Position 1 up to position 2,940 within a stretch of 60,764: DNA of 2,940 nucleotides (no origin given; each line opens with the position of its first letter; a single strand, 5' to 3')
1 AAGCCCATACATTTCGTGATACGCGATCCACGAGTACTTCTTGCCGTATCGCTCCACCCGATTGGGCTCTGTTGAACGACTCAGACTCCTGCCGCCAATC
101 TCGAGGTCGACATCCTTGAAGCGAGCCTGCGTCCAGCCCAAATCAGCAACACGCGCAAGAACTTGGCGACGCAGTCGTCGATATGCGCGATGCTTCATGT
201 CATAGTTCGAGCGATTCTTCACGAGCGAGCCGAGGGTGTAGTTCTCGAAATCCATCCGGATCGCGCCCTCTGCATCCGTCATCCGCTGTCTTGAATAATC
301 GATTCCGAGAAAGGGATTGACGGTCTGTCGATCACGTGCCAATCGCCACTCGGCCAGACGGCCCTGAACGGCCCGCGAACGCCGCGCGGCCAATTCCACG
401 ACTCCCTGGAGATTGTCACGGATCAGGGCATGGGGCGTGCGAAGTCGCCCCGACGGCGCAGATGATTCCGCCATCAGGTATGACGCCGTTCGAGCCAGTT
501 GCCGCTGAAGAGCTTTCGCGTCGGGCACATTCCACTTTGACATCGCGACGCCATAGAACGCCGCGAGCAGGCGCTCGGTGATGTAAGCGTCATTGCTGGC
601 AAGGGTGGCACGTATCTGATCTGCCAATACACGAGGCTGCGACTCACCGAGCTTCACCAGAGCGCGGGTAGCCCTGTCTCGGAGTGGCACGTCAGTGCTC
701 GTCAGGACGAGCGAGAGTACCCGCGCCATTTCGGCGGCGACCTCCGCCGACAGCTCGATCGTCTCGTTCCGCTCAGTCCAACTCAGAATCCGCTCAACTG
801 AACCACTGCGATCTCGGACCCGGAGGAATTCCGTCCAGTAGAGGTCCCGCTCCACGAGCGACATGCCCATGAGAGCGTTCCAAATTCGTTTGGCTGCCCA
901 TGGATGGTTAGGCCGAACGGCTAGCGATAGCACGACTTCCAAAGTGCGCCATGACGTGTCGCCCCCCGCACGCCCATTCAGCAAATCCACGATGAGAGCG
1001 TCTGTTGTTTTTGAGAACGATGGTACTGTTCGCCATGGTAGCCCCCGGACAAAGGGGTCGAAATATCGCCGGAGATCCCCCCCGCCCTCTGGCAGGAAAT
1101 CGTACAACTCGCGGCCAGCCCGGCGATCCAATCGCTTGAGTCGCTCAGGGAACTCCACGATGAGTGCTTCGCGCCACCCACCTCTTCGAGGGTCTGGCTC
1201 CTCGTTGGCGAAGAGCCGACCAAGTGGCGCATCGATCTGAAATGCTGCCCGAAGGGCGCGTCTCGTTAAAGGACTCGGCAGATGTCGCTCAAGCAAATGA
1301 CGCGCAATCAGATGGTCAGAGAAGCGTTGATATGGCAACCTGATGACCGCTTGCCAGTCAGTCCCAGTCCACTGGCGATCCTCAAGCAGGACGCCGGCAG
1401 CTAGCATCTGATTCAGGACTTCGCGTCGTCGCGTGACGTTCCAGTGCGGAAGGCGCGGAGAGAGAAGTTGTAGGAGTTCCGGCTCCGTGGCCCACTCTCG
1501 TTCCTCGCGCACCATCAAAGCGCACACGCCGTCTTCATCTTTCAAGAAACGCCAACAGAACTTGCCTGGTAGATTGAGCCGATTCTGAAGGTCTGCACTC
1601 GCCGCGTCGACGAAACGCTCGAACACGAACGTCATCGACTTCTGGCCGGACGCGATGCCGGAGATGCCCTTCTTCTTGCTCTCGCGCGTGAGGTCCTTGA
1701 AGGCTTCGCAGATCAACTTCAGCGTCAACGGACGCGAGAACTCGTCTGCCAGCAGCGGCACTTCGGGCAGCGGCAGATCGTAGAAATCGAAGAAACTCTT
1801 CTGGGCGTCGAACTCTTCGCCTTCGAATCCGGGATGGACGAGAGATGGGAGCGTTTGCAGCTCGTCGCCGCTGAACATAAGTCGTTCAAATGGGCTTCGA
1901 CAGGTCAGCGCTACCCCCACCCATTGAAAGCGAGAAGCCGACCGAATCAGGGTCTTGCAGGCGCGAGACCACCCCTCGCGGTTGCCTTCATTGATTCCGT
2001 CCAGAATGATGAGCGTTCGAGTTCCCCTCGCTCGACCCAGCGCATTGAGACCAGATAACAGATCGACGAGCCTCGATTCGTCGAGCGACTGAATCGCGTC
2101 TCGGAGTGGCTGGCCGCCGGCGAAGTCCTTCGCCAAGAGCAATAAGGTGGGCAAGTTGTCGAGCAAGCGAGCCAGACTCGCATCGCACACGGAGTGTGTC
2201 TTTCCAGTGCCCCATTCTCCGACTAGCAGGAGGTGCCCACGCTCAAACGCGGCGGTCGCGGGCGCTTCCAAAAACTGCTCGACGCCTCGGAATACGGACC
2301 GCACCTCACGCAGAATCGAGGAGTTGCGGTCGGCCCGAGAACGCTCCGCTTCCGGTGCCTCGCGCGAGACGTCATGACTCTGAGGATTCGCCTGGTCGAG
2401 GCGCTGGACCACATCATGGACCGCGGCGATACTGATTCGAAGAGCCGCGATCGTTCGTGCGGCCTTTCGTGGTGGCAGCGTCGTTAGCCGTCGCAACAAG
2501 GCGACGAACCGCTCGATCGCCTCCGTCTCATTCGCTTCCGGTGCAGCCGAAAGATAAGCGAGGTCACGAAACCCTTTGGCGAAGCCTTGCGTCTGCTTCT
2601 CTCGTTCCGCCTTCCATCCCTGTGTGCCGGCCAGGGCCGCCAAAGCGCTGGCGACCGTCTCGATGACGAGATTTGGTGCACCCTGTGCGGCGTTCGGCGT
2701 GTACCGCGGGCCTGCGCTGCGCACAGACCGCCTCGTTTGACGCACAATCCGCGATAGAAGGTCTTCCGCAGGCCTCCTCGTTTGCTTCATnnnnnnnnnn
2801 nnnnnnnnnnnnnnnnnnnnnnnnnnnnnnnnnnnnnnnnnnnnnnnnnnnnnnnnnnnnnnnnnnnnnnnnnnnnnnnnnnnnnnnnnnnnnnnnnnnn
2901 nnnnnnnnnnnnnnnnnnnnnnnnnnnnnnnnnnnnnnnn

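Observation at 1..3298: Large NACHT-like STAND NTPase (missed by the ORF track) with an upstream XRE regulator on a mobile island: candidate anti-phage / conflict system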

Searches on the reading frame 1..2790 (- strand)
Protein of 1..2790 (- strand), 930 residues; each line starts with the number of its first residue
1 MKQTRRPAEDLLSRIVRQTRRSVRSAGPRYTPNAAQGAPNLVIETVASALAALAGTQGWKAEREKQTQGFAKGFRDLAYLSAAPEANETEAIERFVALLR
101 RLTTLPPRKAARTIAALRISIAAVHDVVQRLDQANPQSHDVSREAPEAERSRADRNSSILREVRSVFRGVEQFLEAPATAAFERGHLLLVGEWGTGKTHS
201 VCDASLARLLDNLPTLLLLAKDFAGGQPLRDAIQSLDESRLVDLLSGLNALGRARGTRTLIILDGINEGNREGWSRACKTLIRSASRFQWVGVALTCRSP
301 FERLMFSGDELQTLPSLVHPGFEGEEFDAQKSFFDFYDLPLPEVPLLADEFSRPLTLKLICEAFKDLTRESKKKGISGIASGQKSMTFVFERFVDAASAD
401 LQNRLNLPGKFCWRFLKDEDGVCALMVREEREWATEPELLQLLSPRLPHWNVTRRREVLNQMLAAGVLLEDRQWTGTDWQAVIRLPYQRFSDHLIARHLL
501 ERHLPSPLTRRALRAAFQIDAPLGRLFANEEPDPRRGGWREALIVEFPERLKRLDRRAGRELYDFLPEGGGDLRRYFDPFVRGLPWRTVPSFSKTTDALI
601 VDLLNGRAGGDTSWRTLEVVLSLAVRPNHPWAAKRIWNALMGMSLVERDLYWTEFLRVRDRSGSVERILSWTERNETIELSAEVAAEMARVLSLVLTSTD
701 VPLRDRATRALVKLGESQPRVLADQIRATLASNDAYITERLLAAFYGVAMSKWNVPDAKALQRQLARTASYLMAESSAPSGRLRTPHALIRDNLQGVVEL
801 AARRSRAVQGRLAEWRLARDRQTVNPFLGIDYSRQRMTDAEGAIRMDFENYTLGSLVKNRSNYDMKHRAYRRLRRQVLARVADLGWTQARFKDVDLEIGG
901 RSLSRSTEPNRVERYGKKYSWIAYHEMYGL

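Call 6: search_protein_families(library=pfam, proteins=[window:1-2790:-], max_evalue=1)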
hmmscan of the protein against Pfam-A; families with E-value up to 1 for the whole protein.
window:1-2790:- (930 aa): 2 families
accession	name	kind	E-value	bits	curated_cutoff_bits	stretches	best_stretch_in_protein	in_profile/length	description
PF13191.12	AAA_16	-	0.00062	20.7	32.6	1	179-254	21-92/167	AAA ATPase domain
PF13401.12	AAA_22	-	0.019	15.7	27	1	183-266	4-93/130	AAA domain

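Call 7: search_protein_families(library=padloc, proteins=[window:1-2790:-], max_evalue=1)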
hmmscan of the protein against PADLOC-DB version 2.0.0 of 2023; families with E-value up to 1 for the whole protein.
window:1-2790:- (930 aa): 6 families
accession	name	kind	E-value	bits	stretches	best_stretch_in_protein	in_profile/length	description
PDLC02164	Avs2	-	1e-153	512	2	17-808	178-939/1504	-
PDLC02162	Avs2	-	3.2e-88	295.1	2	18-803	176-916/1379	-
PDLC02165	Avs2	-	3.6e-84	281.5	2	147-802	172-817/1375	-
PDLC02163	Avs2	-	1e-79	266.6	2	116-813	344-1026/1576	-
PDLC02161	Avs2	-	1.4e-67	226.5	2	114-804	271-940/1499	-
PDLC02166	Avs2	-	4.7e-63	211.2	2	26-772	190-896/1498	-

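Call 8: search_protein_families(library=ncbifam, proteins=[window:1-2790:-], max_evalue=1)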
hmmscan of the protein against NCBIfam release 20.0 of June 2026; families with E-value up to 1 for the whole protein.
window:1-2790:- (930 aa): 2 families
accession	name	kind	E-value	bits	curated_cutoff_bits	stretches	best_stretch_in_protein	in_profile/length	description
NF041813.1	Avs2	equivalog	1.4e-124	417.5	1000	2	24-807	2-765/1317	AVAST type 2 anti-phage system protein Avs2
NF010871.0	PRK14278.1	equivalog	0.23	10.3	502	1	849-896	4-50/378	molecular chaperone DnaJ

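Call 10: find_homologous_proteins(query=window:1-2790:-, max_evalue=1e-10)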
Query window:1-2790:- (930 aa): 655 proteins with E <= 1e-10 among 8000 candidates; the best 120 are listed.
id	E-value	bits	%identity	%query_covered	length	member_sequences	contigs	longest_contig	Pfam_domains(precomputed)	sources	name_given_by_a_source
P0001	0.0e+0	1674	81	100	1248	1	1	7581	-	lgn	-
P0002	0.0e+0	1591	76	100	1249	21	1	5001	-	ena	-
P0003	0.0e+0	1116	82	65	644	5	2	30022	-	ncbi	-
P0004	9.7e-187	641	36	99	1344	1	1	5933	-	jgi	jgi:hypothetical protein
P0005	6.1e-185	635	38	99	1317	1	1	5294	-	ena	-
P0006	9.4e-185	635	39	99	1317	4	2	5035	-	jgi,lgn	jgi:hypothetical protein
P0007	6.8e-183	628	38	98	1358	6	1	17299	-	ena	-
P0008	2.2e-182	627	38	99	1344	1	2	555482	-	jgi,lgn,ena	-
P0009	4.0e-181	623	39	99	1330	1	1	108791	-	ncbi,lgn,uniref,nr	ncbi:hypothetical protein [Duganella callida]|uniref:ATP-binding protein n=1 Tax=Duganella callida T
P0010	4.3e-181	623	37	99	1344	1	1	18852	-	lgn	-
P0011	4.0e-180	619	38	99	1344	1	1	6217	-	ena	-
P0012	5.2e-180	619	36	99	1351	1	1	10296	-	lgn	-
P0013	1.2e-178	614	39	98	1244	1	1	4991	-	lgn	-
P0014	3.9e-178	613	36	99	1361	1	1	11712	-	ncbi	ncbi:MAG: hypothetical protein WD688_22645 [Candidatus Binatia bacterium]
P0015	5.1e-178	612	39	99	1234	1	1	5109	PF13401.13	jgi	jgi:hypothetical protein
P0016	1.6e-176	607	36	98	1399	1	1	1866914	-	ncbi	ncbi:MAG: hypothetical protein U0136_16025 [Bdellovibrionota bacterium]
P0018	6.5e-176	605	37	98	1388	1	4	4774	-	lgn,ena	-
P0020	1.2e-175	605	37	99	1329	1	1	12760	-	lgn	-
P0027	1.2e-174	601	38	99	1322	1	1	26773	PF05729.19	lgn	-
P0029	6.5e-174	599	36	98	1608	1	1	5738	-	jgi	jgi:hypothetical protein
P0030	9.8e-174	598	38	99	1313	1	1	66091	PF05729.19,PF13401.13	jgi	jgi:hypothetical protein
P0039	2.2e-172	594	35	98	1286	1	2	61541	PF05729.19,PF13401.13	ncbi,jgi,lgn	jgi:hypothetical protein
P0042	1.1e-171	591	35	98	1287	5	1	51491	PF05729.19,PF13401.13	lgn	-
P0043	1.7e-171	591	37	98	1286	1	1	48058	PF05729.19,PF13401.13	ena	-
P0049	5.6e-171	589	38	99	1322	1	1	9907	PF05729.19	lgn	-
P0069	9.8e-169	582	35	98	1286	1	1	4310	PF05729.19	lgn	-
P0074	1.8e-168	581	38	99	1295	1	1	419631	-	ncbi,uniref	ncbi:hypothetical protein [Pandoraea sp. NPDC087047]|uniref:hypothetical protein n=1 Tax=Pandoraea s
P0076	1.9e-168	581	35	98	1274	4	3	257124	-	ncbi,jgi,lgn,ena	-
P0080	5.5e-168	579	36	99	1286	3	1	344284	-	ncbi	-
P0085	1.7e-167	578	38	98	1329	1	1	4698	-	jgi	jgi:hypothetical protein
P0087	2.5e-167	577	36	98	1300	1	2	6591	PF05729.19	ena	-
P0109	4.2e-166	573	41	82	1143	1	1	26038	PF05729.19,PF13401.13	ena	-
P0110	4.8e-166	573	39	83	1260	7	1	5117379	-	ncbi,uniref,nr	ncbi:NACHT domain-containing NTPase [Chromobacterium sp. IIBBL 290-4]|uniref:NACHT domain-containing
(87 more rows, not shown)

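Call 11: find_related_loci(query=window:1-2790:-, collection=genome_contigs, flank=10000)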
Query window:1-2790:- (930 aa) in genome_contigs; peptide patterns used: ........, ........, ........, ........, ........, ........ (x = any residue, [..] = any of these).
62 stretches matched a pattern; 3 encode a relative of the query (tblastn E <= 1e-3); 3 distinct loci.
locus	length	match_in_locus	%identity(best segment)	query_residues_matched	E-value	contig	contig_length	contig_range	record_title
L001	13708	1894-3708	82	1-605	0e+0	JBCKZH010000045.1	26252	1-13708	Vicinamibacterales bacterium isolate SLM_MC1B_68-P02 Node_45_length_26252_cov_53.006933, whole genome shotgun sequence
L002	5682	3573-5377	82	8-717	0e+0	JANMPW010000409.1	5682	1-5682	MAG: Acidobacteriota bacterium isolate OTE_51_metabat_380 OTE_51_k141_3723427, whole genome shotgun sequence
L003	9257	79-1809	39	321-929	3e-45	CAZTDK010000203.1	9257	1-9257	MAG TPA_asm: uncultured Candidatus Binatia bacterium isolate binchicken_co54_374 genome assembly, contig: NODE_13596_len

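Call 13: find_encoding_contigs(protein=P0001, flank=10000)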
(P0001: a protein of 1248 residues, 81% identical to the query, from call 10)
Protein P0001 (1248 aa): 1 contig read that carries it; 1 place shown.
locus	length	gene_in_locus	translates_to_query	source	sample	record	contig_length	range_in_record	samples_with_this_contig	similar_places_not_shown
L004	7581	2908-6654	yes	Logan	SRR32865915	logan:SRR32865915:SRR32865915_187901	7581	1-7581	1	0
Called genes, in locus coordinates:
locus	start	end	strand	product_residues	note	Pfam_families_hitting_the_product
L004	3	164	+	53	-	?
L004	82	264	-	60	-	-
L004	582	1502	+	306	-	PF13517:FG-GAP_3 (faint), PF01839:FG-GAP (faint)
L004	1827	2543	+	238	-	-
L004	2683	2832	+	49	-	-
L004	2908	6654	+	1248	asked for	-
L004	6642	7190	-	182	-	-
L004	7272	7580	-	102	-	?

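Call 14: find_encoding_contigs(protein=P0002, flank=10000)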
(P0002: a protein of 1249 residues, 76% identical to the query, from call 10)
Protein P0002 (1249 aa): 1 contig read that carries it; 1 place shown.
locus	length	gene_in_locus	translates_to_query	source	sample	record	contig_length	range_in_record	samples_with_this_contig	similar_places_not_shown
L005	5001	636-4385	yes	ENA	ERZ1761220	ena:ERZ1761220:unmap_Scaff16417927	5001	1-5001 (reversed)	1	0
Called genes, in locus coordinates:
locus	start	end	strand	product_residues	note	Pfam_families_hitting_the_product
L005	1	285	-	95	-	?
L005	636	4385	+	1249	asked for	-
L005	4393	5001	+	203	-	?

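Call 16: search_protein_families(library=ncbifam, proteins=[P0001, P0002, P0009], max_evalue=0.01)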
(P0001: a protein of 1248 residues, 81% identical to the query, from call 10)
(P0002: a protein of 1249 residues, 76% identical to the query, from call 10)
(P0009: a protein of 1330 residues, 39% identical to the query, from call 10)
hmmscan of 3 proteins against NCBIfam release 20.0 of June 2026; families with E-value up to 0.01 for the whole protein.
P0001 (1248 aa): 1 family
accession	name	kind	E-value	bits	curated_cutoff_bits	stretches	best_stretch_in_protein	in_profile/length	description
NF041813.1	Avs2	equivalog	2.3e-122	410.1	1000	2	24-754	2-721/1317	AVAST type 2 anti-phage system protein Avs2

P0002 (1249 aa): 1 family
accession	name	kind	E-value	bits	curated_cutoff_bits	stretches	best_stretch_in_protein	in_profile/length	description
NF041813.1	Avs2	equivalog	4.2e-133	445.7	1000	2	46-811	18-769/1317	AVAST type 2 anti-phage system protein Avs2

P0009 (1330 aa): 1 family
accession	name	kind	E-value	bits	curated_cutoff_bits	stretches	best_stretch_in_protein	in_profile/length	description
NF041813.1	Avs2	equivalog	2.6e-136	456.3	1000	2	15-871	2-824/1317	AVAST type 2 anti-phage system protein Avs2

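Call 17: search_protein_families(library=padloc, proteins=[P0001, P0002, P0009], max_evalue=0.01)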
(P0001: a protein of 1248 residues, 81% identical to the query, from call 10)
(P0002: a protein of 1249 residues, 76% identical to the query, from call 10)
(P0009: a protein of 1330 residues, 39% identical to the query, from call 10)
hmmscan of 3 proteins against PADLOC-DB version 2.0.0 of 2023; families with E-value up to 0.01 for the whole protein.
P0001 (1248 aa): 6 families
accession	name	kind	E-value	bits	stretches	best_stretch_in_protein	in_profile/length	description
PDLC02164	Avs2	-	9.8e-159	528.7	2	17-806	178-937/1504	-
PDLC02162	Avs2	-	1.8e-87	292.6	2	17-754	175-875/1379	-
PDLC02165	Avs2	-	1.1e-81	273.3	2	132-750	153-774/1375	-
PDLC02163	Avs2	-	1.9e-76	255.8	2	126-753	355-975/1576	-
PDLC02161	Avs2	-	8.3e-69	230.5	2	115-750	272-895/1499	-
PDLC02166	Avs2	-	1.8e-60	202.7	2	97-754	257-880/1498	-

P0002 (1249 aa): 6 families
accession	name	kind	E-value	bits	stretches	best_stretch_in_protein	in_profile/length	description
PDLC02164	Avs2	-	4e-162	539.9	2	44-807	199-938/1504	-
PDLC02165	Avs2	-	1.8e-89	299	2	149-812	174-827/1375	-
PDLC02162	Avs2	-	4.5e-88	294.6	3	124-802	268-915/1379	-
PDLC02163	Avs2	-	4e-85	284.5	2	135-813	362-1026/1576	-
PDLC02161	Avs2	-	3.8e-73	244.9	2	101-802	259-938/1499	-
PDLC02166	Avs2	-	1e-64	216.7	2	160-754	312-880/1498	-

P0009 (1330 aa): 6 families
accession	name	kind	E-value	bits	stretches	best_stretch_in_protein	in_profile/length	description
PDLC02164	Avs2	-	3.1e-160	533.6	2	5-873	175-998/1504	-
PDLC02162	Avs2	-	2.4e-101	338.6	1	7-946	174-1059/1379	-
PDLC02165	Avs2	-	1.2e-93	312.9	2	7-858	44-856/1375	-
PDLC02163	Avs2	-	3.3e-84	281.5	2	6-851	240-1047/1576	-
PDLC02161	Avs2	-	7.7e-73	243.9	3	126-844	281-963/1499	-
PDLC02166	Avs2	-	9.3e-56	187.1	1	168-822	315-924/1498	-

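Call 23: search_solved_structures(query=P0001, max_evalue=0.01, show_alignments=2)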
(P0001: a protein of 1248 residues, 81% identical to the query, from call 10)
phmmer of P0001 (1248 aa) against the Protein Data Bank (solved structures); distinct sequences matched with E-value up to 0.01: 1.
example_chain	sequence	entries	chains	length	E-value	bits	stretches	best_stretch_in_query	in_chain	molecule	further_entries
9o4e_A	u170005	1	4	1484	3.5e-48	167.6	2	157-755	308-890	AVAST type 2 anti-phage system protein Avs2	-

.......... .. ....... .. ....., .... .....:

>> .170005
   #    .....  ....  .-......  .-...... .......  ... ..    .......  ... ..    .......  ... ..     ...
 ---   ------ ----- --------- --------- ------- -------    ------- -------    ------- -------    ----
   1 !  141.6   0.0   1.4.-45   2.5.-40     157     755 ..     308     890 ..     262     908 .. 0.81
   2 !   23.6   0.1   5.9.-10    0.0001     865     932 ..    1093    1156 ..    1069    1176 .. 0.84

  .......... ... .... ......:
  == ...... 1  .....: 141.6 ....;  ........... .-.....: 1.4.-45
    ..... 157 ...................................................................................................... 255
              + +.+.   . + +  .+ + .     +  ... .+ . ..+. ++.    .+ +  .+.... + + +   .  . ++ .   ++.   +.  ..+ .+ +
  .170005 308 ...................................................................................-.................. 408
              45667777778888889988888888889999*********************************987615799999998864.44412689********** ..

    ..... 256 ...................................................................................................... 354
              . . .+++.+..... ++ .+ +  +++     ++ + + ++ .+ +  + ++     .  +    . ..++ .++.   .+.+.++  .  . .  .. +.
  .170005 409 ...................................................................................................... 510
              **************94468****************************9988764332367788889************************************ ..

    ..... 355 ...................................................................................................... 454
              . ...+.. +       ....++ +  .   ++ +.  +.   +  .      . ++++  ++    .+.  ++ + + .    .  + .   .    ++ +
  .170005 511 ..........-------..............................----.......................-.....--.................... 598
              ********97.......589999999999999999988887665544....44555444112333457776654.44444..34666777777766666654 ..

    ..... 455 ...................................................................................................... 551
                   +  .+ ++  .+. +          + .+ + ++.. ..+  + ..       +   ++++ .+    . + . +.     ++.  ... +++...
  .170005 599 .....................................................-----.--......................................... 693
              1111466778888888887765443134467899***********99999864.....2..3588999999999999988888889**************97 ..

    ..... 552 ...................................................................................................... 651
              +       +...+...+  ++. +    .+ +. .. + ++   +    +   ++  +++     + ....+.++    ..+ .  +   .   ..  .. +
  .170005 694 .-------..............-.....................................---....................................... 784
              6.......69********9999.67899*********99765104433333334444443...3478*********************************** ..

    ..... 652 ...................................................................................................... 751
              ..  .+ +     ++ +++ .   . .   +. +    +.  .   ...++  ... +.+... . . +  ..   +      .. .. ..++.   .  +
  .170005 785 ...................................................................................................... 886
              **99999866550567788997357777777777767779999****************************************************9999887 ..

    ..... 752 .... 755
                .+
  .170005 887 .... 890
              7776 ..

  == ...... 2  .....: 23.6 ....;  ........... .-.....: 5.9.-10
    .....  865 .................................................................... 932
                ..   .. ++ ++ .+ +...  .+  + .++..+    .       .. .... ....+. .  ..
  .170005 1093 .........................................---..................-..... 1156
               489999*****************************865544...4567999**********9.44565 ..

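Call 24: search_protein_families(library=pfam, proteins=[L005:4393-5001:+, L004:6642-7190:-, L004:1827-2543:+, L004:2683-2832:+, L004:582-1502:+, L004:7272-7580:-, P0001, P0009], max_evalue=0.1)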
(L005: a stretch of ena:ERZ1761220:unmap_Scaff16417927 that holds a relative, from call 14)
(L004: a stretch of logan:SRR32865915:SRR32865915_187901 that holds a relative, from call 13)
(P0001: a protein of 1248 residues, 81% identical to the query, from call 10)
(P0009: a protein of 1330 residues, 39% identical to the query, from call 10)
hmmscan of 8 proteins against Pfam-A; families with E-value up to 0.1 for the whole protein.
L005:4393-5001:+ (203 aa): 0 families

L004:6642-7190:- (182 aa): 0 families

L004:1827-2543:+ (238 aa): 1 family
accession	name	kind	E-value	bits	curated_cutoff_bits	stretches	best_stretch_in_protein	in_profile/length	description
PF01973.23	MptE-like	-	0.002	18.4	34.6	1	8-159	8-166/171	6-hydroxymethylpterin diphosphokinase MptE-like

L004:2683-2832:+ (49 aa): 0 families

L004:582-1502:+ (306 aa): 3 families
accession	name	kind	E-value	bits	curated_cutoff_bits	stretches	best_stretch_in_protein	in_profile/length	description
PF13517.12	FG-GAP_3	-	5.8e-13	49.7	26.9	3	38-73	1-34/61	FG-GAP-like repeat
PF01839.29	FG-GAP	-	2.2e-07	31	22.1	1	35-48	6-19/37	FG-GAP repeat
PF00404.24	Dockerin_1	-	0.034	14.8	22.9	0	185-204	26-45/57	Dockerin type I domain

L004:7272-7580:- (102 aa): 0 families

P0001 (1248 aa): 2 families
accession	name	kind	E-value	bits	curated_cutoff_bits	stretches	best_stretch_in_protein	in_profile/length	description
PF13401.12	AAA_22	-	0.084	13.6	27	0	183-265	4-92/130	AAA domain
PF25340.1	BCD_RFX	-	0.097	12.5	24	0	77-168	98-191/270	RFX BCD domain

P0009 (1330 aa): 2 families
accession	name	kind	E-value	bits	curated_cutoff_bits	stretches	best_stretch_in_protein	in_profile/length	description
PF13604.12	AAA_30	-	0.011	15.9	27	1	191-293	20-118/191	AAA domain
PF25199.1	nSTAND_NTPase5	-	0.023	14.9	34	1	189-305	41-134/145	Novel STAND NTPase 5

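Call 25: find_encoding_contigs(protein=P0009, flank=8000, max_places=2)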
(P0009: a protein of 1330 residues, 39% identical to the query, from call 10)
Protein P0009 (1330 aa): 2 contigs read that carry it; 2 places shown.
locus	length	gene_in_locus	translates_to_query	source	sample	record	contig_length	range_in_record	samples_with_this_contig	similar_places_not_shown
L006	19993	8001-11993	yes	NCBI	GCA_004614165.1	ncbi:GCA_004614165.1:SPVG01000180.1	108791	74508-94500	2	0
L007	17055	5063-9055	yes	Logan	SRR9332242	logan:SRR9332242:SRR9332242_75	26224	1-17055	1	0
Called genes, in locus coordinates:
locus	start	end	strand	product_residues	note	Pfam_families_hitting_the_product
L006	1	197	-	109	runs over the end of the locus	PF03795:YCII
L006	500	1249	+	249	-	-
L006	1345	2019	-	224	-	PF13499:EF-hand_7 (faint)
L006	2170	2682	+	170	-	PF09351:DUF1993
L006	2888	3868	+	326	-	PF08240:ADH_N, PF00107:ADH_zinc_N, PF13602:ADH_zinc_N_2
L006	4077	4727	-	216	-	-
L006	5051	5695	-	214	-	-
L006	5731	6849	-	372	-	-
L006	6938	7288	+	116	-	PF13744:HTH_37 (weak), PF13560:HTH_31, PF01381:HTH_3, PF12844:HTH_19, PF13443:HTH_26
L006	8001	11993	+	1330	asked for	-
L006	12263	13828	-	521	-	PF00589:Phage_integrase (weak)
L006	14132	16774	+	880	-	PF01624:MutS_I, PF05188:MutS_II, PF05192:MutS_III, PF05190:MutS_IV, PF00488:MutS_V, PF27441:MutS_C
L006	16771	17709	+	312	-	-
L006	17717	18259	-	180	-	-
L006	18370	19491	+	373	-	PF08007:JmjC_2, PF02311:AraC_binding (faint), PF20514:WHD_ROXA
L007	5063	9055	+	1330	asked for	-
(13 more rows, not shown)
